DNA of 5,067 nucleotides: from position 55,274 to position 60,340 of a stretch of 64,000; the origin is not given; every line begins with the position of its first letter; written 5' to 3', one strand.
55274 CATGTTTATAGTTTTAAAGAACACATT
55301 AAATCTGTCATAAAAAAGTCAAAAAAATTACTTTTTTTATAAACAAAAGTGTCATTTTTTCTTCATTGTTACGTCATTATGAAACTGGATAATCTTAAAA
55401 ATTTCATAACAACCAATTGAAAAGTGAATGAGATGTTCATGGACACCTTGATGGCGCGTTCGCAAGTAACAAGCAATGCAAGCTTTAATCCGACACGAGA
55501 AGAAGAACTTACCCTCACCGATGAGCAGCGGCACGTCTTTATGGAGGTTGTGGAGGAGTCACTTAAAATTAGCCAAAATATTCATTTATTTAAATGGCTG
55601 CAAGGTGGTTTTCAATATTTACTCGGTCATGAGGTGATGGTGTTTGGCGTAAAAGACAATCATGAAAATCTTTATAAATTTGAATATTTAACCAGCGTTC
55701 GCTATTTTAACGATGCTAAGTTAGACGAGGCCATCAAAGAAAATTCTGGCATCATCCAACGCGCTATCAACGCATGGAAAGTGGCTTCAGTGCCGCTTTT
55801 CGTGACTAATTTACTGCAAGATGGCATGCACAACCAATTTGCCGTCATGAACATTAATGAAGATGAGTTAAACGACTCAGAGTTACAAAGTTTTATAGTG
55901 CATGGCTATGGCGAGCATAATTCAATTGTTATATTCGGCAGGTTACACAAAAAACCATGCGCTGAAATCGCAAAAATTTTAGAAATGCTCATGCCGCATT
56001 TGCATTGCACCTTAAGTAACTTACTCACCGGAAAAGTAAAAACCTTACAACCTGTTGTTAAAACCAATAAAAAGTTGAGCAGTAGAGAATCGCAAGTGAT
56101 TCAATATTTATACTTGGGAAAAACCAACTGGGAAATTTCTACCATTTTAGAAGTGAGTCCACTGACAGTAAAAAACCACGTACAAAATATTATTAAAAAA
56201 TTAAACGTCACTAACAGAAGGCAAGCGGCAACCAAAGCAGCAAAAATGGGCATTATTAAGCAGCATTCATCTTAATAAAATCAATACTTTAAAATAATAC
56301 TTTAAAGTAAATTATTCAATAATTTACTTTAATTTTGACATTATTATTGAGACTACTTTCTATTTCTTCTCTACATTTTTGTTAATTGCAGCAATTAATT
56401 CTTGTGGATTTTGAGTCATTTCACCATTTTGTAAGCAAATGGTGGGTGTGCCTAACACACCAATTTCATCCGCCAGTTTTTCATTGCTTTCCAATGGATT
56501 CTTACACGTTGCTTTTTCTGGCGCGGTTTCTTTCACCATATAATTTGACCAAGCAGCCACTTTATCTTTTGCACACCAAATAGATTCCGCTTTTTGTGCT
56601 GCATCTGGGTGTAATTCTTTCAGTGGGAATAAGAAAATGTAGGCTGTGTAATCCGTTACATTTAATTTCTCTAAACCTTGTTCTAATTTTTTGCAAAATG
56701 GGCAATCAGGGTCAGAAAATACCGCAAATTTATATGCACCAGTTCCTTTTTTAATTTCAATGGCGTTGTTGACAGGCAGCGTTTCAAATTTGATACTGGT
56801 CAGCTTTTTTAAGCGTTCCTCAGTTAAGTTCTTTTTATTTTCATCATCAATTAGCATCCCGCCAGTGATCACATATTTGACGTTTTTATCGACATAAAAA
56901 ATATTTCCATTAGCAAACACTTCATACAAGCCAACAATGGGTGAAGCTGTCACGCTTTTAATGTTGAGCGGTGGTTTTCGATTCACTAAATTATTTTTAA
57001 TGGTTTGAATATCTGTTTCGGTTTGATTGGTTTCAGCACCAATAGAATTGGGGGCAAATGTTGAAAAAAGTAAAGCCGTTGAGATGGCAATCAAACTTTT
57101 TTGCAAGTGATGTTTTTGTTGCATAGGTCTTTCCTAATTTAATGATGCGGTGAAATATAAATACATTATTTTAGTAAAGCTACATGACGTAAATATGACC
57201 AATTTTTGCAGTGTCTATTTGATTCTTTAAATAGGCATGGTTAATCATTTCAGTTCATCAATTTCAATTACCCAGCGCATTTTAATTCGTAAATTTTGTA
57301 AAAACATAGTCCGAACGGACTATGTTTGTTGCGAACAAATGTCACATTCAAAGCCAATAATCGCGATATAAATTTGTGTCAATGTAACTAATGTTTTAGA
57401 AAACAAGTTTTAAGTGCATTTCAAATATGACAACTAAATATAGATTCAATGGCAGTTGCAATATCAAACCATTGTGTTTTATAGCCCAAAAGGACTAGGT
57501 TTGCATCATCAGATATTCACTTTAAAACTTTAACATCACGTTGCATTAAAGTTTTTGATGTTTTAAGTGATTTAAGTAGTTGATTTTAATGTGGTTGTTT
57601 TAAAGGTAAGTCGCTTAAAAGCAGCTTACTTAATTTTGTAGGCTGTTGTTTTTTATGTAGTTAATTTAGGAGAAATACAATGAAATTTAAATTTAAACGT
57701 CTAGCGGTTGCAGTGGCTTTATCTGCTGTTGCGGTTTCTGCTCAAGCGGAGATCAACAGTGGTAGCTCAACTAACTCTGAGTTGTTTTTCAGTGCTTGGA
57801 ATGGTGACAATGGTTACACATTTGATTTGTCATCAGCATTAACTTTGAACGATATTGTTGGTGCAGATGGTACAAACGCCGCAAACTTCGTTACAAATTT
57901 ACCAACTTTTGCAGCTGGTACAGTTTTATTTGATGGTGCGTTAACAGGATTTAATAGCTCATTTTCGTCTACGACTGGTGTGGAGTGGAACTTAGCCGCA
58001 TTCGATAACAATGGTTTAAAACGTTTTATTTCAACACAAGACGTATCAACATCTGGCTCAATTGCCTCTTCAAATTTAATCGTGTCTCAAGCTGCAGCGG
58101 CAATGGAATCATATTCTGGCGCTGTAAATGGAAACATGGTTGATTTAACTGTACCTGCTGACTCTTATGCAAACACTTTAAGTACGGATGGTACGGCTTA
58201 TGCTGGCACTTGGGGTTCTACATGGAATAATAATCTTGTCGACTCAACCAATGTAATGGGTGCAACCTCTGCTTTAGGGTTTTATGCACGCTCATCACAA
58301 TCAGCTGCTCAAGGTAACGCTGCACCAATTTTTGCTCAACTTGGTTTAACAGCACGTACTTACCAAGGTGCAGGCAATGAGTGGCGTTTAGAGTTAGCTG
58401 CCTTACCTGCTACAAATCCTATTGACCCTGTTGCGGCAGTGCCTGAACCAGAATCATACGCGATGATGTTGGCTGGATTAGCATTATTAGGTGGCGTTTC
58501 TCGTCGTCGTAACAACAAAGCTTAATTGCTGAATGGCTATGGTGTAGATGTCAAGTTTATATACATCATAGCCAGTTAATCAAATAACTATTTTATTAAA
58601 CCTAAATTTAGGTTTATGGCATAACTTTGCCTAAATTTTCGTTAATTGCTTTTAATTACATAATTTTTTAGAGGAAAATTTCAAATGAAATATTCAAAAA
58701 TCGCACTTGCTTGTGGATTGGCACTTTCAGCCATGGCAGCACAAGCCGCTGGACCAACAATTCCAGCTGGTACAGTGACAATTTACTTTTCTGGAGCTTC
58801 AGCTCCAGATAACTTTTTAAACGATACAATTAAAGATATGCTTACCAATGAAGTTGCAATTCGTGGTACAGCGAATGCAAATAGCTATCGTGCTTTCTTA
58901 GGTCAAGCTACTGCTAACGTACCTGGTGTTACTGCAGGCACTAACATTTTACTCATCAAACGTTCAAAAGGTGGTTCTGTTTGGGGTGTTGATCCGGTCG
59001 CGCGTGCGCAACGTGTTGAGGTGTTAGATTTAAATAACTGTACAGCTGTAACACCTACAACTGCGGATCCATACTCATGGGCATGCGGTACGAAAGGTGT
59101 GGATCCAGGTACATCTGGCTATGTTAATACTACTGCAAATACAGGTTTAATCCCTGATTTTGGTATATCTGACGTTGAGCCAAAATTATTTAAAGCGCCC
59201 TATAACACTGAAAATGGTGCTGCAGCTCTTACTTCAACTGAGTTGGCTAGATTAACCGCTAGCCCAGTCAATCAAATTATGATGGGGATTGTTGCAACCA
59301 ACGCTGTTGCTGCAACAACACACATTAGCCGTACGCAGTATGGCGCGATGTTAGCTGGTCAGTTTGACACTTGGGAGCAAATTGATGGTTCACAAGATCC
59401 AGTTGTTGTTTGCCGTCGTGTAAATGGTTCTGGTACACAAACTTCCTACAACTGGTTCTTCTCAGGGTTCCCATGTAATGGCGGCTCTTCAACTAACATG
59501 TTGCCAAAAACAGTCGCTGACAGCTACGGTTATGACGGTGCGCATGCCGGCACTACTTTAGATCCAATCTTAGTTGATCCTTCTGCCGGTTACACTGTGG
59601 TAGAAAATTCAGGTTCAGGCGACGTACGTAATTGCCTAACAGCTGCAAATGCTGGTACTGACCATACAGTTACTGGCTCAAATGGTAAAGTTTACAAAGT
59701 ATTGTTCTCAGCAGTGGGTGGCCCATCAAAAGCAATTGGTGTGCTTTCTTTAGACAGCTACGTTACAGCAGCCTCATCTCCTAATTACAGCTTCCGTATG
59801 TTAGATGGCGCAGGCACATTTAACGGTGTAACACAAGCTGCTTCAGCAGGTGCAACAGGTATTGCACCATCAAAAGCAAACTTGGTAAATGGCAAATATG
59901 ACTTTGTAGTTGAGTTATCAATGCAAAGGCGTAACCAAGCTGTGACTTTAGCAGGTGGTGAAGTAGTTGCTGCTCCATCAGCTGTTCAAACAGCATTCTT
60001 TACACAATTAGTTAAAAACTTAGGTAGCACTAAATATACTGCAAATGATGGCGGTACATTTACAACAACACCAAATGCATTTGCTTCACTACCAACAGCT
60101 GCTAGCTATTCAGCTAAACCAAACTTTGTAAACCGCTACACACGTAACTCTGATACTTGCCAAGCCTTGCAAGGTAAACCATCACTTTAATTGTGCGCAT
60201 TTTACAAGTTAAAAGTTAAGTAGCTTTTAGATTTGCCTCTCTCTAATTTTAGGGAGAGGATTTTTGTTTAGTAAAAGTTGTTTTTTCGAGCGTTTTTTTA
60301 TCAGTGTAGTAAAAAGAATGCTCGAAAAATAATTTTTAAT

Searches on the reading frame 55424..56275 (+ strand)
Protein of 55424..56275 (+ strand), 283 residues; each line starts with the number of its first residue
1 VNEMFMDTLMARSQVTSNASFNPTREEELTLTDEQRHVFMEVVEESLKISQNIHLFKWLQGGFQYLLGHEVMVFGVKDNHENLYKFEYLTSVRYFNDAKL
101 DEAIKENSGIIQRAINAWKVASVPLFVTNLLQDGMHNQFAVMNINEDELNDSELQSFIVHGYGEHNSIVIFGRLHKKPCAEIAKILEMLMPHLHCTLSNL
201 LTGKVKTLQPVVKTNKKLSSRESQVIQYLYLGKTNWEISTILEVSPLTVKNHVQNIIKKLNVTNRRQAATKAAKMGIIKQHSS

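Call 10: search_protein_families(library=pfam, proteins=[window:55424-56275:+], max_evalue=0.01)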
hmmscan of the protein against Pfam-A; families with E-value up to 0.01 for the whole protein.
window:55424-56275:+ (283 aa): 3 families
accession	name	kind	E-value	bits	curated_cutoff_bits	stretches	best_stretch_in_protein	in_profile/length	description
PF00196.25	GerE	-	6.3e-20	71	23.5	1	217-271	2-56/57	Bacterial regulatory proteins, luxR family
PF08281.18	Sigma70_r4_2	-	3.2e-05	23.9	25.7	1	217-260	10-54/54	Sigma-70, region 4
PF04545.22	Sigma70_r4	-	0.00054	19.9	24.1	0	217-260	4-48/50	Sigma-70, region 4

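Call 55: search_protein_families(library=ncbifam, proteins=[window:55424-56275:+], max_evalue=0.01)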
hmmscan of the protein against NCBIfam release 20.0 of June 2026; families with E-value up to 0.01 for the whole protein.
window:55424-56275:+ (283 aa): 25 families
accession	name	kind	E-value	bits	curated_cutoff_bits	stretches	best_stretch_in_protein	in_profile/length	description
TIGR03020.2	EpsA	equivalog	2.5e-60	204.2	170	1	31-273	1-246/247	XrtB/PEP-CTERM-associated transcriptional regulator EpsA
NF047785.1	respo_reg_MadR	equivalog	4.3e-14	52.4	300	1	205-278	136-209/209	MadR family response regulator transcription factor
NF007505.1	PRK10100.1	equivalog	5.6e-12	45.8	250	1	195-273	122-200/204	biofilm master transcriptional regulator CsgD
TIGR03541.1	reg_near_HchA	equivalog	1.7e-11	44.1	215.6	1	206-277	160-231/232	PA1136 family autoinducer-binding transcriptional regulator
NF052366.1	photon_PedR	equivalog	1e-10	41.7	120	1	217-276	2-61/74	photosynthetic electron transport-dependent transcriptional regulator PedR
NF003420.0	PRK04841.1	equivalog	2.2e-10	39.2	537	1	216-275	837-896/903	HTH-type transcriptional regulator MalT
NF007561.1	PRK10188.1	equivalog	3.1e-10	39.8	350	1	211-278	173-240/240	quorum-sensing transcriptional regulator SdiA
NF011896.0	PRK15369.1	equivalog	5.6e-08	32.7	242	1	208-278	139-210/211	two component system response regulator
NF007708.0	PRK10403.1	equivalog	3.3e-07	30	343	1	218-268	154-204/215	nitrate/nitrite response regulator protein NarP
NF052445.1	RespRegMctR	equivalog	3.9e-07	29.7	300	1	213-264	140-191/205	two-component system response regulator MctR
NF007935.0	PRK10651.1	equivalog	7.9e-07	28.5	250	1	210-272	148-210/216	two-component system response regulator NarL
NF041673.1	transregRamA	equivalog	9.7e-07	28.1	500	1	209-278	209-279/280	acetate metabolism transcriptional regulator RamA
NF041232.1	BagY_FevT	exception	4.8e-06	25.7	700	1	206-267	285-346/367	LuxR family transcriptional regulator BagY/FevT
NF006900.1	PRK09390.1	equivalog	9e-06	25.4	255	1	206-264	131-189/203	response regulator FixJ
TIGR02937.1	sigma70-ECF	superfamily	3.7e-05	23.4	42.9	1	216-261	116-162/165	sigma-70 family RNA polymerase sigma factor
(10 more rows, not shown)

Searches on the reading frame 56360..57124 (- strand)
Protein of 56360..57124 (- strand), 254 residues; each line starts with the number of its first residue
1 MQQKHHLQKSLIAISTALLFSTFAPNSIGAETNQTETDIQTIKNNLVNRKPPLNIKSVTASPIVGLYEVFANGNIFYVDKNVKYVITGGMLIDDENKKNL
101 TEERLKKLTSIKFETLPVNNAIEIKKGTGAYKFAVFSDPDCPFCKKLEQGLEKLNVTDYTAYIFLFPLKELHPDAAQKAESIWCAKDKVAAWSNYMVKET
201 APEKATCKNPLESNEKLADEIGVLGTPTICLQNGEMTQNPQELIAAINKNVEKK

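Call 10: search_protein_families(library=pfam, proteins=[window:56360-57124:-], max_evalue=0.01)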
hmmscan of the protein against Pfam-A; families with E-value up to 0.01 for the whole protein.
window:56360-57124:- (254 aa): 5 families
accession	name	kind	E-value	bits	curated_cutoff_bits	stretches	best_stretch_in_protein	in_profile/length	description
PF13098.12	Thioredoxin_2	-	1.1e-20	74.3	27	1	126-235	2-85/104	Thioredoxin-like domain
PF10411.14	DsbC_N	-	1.6e-16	60.1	25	1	37-102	5-70/70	Disulfide bond isomerase protein N-terminal domain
PF01323.26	DSBA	-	0.00041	20.6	25.6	0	203-236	144-176/191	DSBA-like thioredoxin domain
PF13462.12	Thioredoxin_4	-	0.0012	19.5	23.2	0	133-154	17-38/165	Thioredoxin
PF00462.30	Glutaredoxin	-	0.0017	18.9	22.9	1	135-159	3-26/60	Glutaredoxin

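Call 55: search_protein_families(library=ncbifam, proteins=[window:56360-57124:-], max_evalue=0.01)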
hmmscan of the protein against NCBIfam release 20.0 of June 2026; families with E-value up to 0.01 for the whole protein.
window:56360-57124:- (254 aa): 3 families
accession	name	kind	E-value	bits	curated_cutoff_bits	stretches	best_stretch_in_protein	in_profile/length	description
NF008129.0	PRK10877.1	equivalog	6.6e-27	94.3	215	1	33-251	17-231/237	bifunctional protein-disulfide isomerase/oxidoreductase DsbC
NF008657.0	PRK11657.1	equivalog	3.9e-13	49.2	124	1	72-235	57-229/251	thiol:disulfide interchange protein DsbG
TIGR02180.1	GRX_euk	equivalog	0.0053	16.9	87.25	0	134-159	2-27/84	glutaredoxin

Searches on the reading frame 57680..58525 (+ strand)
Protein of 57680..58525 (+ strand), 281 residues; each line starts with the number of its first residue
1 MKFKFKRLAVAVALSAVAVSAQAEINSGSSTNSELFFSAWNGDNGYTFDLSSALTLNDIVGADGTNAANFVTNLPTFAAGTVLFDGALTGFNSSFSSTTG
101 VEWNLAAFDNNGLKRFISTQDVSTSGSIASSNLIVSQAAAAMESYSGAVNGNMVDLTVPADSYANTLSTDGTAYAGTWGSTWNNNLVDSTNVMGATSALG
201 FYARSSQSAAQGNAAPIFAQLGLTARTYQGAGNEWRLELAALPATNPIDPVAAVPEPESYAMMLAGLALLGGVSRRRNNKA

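Call 10: search_protein_families(library=pfam, proteins=[window:57680-58525:+], max_evalue=0.01)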
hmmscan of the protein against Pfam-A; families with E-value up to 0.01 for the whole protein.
window:57680-58525:+ (281 aa): 1 family
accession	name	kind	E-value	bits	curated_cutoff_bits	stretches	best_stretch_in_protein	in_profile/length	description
PF07589.16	PEP-CTERM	-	7.9e-08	32.5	20.7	1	253-277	1-24/24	PEP-CTERM motif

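Call 55: search_protein_families(library=ncbifam, proteins=[window:57680-58525:+], max_evalue=0.01)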
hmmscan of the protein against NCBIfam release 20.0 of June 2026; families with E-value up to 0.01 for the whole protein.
window:57680-58525:+ (281 aa): 10 families
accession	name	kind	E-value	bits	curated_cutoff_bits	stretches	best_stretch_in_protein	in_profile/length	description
NF038126.1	PEP_CTERM_FxDxF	subfamily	1.9e-10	41.2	50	1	251-277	139-165/165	FxDxF family PEP-CTERM protein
NF038129.1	PEP_NF038129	equivalog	1e-08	35.2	65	1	210-277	133-194/194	NF038129 family PEP-CTERM protein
NF035944.1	PEPxxWA-CTERM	domain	4.6e-08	32.8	35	1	254-277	1-24/24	PEPxxWA-CTERM sorting domain-containing protein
NF038119.1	PEP_CTERM_MHFG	equivalog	1.2e-06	29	100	1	240-277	222-259/260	MHFG family PEP-CTERM protein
NF033554.9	floc_PepA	equivalog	7e-06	26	80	1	252-278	235-261/261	flocculation-associated PEP-CTERM protein PepA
NF038118.1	PEP_CTERM_CCXG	equivalog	0.00015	21.5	90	1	252-277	174-199/199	CCXG family PEP-CTERM protein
TIGR02595.1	PEP_CTERM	domain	0.00022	21.8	16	1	254-277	1-21/24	PEP-CTERM sorting domain-containing protein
NF038124.1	PEP_CTERM_TLD_A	exception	0.00044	19.9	100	1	251-277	208-234/235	PEP_CTERM-anchored TLD domain-containing protein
NF038120.1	PEP_CTERM_QFxxD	subfamily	0.0033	17.3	80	1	251-277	190-214/215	NF038120 family PEP-CTERM protein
NF041927.1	Xrt_dep_XDP1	equivalog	0.0077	16.2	125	1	248-277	213-242/242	exosortase-dependent surface protein XDP1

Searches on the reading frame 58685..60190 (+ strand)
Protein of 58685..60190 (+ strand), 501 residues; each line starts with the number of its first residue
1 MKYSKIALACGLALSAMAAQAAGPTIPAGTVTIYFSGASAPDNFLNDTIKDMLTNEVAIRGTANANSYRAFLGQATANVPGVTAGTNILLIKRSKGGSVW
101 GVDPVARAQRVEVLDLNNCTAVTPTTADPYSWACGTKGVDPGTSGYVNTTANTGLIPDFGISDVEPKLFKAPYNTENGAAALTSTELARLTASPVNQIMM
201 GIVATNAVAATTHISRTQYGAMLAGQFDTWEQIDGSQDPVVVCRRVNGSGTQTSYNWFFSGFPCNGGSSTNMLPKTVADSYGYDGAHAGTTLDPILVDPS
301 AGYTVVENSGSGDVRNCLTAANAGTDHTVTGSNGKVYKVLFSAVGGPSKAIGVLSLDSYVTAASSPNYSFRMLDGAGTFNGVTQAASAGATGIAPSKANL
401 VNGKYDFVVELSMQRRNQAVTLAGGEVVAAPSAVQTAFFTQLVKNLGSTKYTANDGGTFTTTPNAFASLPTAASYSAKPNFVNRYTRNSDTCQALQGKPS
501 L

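Call 10: search_protein_families(library=pfam, proteins=[window:58685-60190:+], max_evalue=0.01)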
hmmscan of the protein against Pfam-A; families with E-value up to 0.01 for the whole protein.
window:58685-60190:+ (501 aa): 1 family
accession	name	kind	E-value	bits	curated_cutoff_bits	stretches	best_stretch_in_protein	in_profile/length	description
PF12849.12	PBP_like_2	-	0.0011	19.2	27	1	195-316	81-156/267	PBP superfamily domain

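Call 55: search_protein_families(library=ncbifam, proteins=[window:58685-60190:+], max_evalue=0.01)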
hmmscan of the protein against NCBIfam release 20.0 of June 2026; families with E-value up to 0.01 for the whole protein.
window:58685-60190:+ (501 aa): 0 families
